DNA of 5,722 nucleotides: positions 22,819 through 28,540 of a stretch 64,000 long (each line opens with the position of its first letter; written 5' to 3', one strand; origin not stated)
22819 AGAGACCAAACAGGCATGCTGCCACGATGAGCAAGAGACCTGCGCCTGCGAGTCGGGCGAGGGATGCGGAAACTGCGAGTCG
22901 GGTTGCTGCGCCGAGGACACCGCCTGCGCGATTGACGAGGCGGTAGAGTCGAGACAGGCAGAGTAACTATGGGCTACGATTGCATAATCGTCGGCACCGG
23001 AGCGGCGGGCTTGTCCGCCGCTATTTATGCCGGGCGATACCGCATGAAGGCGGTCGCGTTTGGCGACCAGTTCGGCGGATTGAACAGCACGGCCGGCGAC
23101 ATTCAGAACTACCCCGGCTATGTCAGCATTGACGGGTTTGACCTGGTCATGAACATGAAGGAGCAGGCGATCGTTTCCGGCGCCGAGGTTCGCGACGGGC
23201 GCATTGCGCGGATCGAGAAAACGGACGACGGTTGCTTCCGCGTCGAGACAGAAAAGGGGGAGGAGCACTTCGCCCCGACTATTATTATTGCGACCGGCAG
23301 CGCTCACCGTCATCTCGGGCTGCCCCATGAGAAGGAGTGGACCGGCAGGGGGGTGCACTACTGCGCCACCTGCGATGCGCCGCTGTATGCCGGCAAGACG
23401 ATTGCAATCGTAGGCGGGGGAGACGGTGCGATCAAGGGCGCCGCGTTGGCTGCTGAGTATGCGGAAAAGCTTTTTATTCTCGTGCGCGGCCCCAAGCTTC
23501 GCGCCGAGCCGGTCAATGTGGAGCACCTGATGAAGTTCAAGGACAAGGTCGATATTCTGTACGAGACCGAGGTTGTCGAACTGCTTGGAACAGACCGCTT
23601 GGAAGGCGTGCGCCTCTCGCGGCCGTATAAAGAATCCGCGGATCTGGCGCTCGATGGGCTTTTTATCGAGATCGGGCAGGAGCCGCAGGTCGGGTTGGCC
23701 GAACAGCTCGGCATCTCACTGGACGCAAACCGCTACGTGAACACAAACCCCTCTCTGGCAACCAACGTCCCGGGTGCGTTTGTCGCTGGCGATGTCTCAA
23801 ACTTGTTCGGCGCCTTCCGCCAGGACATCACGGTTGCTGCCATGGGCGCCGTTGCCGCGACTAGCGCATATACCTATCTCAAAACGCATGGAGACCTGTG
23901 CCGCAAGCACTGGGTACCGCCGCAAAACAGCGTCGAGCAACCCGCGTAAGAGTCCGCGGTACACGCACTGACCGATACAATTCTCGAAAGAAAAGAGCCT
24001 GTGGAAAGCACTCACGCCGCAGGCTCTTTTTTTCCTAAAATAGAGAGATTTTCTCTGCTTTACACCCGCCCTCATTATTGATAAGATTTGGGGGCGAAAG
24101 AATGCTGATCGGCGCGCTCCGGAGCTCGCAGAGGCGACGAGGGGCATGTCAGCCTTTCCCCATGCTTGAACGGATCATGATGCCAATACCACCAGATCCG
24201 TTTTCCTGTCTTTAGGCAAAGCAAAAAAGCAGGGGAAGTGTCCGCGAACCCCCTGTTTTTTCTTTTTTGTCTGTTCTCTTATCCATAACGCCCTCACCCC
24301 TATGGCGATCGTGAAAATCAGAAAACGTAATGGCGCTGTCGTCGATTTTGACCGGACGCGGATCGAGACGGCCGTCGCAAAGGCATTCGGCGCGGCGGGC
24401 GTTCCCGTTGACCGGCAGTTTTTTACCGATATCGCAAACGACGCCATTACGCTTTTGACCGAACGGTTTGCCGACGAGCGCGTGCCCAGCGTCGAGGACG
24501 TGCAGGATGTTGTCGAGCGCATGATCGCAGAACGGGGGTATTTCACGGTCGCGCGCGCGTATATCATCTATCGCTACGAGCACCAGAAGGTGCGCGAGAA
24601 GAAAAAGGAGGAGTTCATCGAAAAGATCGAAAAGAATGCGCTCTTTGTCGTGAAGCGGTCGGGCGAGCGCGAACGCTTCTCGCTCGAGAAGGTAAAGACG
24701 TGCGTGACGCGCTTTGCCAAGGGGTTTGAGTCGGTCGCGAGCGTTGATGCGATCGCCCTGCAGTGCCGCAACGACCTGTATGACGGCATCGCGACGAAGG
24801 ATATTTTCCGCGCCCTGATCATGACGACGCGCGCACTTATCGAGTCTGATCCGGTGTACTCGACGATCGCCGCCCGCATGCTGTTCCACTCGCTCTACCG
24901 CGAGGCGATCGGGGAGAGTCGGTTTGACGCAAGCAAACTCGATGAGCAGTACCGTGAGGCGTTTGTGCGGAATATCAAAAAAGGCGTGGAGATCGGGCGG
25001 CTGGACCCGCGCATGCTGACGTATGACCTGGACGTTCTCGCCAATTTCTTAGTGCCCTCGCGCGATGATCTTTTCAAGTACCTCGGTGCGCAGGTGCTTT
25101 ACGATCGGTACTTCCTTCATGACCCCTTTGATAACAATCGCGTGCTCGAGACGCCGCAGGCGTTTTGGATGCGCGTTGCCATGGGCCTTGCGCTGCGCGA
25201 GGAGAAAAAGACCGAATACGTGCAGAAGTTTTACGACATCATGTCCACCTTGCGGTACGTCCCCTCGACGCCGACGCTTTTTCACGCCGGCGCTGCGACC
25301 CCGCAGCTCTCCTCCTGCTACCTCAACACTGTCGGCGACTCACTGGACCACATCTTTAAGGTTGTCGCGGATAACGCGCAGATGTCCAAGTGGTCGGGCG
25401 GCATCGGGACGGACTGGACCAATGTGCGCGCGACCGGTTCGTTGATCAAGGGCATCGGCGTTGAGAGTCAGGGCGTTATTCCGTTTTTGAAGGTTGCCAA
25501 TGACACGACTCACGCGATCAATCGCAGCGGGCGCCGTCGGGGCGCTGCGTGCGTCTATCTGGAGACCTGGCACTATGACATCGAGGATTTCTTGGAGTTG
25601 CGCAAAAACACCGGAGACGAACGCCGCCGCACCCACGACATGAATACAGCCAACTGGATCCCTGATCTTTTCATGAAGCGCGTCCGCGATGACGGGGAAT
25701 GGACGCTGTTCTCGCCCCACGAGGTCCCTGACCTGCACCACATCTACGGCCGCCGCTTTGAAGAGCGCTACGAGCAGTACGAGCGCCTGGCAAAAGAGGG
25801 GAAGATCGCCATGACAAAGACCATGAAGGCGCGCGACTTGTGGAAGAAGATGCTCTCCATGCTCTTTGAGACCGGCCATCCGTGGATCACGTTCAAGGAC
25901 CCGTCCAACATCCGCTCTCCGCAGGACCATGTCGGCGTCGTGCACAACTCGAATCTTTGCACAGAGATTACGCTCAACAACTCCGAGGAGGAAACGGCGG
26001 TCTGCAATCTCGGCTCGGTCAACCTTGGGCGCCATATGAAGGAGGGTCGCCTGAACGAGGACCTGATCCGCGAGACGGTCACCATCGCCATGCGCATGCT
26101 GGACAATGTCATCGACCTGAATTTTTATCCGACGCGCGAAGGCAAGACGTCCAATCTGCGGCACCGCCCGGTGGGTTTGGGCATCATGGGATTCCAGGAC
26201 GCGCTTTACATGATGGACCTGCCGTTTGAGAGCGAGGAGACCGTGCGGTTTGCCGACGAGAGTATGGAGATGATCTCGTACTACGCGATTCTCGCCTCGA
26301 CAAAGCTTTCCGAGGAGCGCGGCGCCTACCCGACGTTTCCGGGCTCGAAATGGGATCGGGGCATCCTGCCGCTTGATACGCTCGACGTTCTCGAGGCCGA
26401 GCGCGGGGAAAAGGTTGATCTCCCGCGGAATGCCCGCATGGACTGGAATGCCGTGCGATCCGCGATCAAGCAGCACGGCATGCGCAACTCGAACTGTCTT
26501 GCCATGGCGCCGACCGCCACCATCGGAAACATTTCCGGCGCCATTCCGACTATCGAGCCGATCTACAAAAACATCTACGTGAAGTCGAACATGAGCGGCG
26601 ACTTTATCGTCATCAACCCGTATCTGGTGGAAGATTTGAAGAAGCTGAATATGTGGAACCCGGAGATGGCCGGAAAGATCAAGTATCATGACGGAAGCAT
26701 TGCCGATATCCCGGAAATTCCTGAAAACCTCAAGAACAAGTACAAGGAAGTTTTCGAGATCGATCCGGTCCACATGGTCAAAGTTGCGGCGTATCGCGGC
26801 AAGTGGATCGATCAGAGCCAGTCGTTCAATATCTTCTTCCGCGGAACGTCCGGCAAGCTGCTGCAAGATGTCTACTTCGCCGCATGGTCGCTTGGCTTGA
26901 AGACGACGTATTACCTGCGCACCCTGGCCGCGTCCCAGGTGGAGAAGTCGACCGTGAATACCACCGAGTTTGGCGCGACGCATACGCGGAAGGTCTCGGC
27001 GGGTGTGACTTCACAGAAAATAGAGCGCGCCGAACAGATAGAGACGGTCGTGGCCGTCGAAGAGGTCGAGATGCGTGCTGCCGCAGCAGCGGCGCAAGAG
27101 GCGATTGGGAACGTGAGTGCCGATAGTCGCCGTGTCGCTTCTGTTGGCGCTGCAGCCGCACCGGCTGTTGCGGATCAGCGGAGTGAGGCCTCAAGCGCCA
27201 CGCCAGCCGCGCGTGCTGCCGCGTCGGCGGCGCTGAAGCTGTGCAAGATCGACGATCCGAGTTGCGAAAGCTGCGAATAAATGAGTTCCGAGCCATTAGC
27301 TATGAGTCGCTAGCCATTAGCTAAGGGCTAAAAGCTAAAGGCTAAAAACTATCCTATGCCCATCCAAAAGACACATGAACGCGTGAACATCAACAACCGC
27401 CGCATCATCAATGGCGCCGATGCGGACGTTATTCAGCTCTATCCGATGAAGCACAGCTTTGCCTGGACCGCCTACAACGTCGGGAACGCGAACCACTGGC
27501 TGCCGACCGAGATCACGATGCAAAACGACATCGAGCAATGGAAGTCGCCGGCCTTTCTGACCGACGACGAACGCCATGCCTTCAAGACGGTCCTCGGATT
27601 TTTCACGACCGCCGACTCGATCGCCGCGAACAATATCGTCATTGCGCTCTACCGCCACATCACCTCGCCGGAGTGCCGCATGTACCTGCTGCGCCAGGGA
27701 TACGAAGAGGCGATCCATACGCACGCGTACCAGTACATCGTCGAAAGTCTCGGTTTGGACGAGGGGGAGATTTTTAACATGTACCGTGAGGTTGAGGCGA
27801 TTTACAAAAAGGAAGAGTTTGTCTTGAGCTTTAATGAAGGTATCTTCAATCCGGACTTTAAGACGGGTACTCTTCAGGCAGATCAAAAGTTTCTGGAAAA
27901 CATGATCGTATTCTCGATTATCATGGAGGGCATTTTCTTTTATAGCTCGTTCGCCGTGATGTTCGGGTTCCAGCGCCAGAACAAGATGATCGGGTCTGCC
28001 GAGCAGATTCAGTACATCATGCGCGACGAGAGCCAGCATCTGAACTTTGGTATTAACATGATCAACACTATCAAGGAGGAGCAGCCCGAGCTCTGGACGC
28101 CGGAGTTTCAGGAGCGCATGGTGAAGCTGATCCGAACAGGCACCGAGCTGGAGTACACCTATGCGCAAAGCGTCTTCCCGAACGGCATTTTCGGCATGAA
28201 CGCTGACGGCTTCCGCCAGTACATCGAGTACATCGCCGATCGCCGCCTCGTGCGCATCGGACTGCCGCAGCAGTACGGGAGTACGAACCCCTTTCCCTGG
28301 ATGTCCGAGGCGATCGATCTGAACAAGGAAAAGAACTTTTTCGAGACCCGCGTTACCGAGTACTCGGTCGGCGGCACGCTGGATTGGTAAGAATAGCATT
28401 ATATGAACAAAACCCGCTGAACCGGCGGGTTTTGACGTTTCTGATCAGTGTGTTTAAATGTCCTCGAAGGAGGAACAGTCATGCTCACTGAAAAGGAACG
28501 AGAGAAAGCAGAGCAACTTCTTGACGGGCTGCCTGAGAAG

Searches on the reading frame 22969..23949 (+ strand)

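Call 110: search_protein_families(library=pfam, proteins=[window:22969-23949:+], max_evalue=0.0001)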
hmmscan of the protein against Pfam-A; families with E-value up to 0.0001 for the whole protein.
window:22969-23949:+ (326 aa): 4 families
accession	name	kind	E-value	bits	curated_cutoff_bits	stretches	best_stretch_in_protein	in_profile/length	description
PF07992.20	Pyr_redox_2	-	1.3e-32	113.8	26.1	1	3-282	1-278/291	Pyridine nucleotide-disulphide oxidoreductase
PF13738.12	Pyr_redox_3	-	3e-15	56.7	30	1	78-274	103-305/305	Pyridine nucleotide-disulphide oxidoreductase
PF01266.30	DAO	-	1.2e-06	28.7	27.9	1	48-116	140-209/353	FAD dependent oxidoreductase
PF00070.33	Pyr_redox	-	2.5e-05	25.1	22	0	145-217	2-80/82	Pyridine nucleotide-disulphide oxidoreductase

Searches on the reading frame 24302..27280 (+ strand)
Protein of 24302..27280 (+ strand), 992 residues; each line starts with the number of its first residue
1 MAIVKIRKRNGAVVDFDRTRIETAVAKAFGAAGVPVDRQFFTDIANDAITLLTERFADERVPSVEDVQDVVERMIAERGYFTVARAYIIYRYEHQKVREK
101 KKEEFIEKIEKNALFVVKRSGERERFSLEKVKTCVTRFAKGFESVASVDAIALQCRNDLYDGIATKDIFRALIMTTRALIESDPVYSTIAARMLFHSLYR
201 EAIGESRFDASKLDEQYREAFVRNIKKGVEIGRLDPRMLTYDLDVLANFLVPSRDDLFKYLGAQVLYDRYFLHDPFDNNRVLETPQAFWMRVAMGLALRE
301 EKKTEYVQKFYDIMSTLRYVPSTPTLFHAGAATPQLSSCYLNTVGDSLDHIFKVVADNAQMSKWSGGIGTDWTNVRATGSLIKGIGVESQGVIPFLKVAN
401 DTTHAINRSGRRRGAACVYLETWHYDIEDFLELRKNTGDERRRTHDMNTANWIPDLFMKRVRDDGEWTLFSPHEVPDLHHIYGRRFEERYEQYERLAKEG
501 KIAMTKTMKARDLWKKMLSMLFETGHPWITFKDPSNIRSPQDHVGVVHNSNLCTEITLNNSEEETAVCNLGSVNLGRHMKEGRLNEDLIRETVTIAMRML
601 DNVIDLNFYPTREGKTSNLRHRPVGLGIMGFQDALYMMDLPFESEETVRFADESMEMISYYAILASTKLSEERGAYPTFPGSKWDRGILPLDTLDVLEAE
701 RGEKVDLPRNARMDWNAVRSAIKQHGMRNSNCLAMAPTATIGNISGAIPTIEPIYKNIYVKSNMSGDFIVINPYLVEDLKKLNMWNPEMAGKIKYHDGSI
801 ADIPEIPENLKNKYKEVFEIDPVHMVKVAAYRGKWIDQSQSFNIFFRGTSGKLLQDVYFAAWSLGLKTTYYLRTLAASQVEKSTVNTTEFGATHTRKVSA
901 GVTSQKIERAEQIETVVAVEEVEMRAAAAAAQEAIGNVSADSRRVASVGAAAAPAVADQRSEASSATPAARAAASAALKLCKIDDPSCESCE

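Call 46: search_protein_families(library=pfam, proteins=[window:24302-27280:+], max_evalue=0.0001)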
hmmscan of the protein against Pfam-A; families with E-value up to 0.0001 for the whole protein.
window:24302-27280:+ (992 aa): 3 families
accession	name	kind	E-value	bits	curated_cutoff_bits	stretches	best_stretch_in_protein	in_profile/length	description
PF02867.20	Ribonuc_red_lgC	-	3.1e-192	640.3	23.9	1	337-872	1-523/523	Ribonucleotide reductase, barrel domain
PF03477.21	ATP-cone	-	2.6e-28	98.8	25.8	2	5-95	2-87/88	ATP cone domain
PF00317.26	Ribonuc_red_lgN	-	4.1e-24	84.9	28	1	257-332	2-75/77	Ribonucleotide reductase, all-alpha domain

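Call 117: list_cluster_members(proteins=[window:24302-27280:+, window:27356-28390:+, window:38781-40004:+, window:28925-30043:+, window:50996-51973:-, window:49100-50566:+, window:22969-23949:+, window:36002-36784:+, window:7508-8458:+, window:14030-15073:+])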
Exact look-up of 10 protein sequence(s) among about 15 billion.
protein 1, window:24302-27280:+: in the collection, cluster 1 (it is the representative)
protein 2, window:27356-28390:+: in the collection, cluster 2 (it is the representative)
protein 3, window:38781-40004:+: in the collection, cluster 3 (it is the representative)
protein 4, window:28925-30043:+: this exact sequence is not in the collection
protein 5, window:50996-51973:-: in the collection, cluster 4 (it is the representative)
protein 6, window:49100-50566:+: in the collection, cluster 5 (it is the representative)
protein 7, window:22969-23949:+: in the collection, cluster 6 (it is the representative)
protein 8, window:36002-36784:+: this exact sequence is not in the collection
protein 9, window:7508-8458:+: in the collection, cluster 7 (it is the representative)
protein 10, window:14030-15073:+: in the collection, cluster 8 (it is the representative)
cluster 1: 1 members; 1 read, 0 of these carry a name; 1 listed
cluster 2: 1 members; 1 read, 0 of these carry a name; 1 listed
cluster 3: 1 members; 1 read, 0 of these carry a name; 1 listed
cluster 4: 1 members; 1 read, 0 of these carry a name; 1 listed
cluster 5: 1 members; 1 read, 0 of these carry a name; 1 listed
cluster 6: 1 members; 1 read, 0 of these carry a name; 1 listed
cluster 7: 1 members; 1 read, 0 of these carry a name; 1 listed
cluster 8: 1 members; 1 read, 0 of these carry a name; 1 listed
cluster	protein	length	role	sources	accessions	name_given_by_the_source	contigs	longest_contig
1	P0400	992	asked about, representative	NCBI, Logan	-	-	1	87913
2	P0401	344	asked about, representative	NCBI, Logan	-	-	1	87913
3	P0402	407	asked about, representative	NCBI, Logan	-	-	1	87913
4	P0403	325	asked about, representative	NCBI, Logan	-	-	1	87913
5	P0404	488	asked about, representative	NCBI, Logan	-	-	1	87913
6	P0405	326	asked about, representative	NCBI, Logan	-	-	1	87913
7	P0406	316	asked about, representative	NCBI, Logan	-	-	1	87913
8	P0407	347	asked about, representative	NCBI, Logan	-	-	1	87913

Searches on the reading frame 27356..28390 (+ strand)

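Call 110: search_protein_families(library=pfam, proteins=[window:27356-28390:+], max_evalue=0.0001)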
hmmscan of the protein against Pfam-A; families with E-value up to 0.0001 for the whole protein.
window:27356-28390:+ (344 aa): 1 family
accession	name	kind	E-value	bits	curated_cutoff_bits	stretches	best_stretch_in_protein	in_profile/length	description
PF00268.27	Ribonuc_red_sm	-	2.9e-90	302.9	33.6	1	26-312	2-281/281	Ribonucleotide reductase, small chain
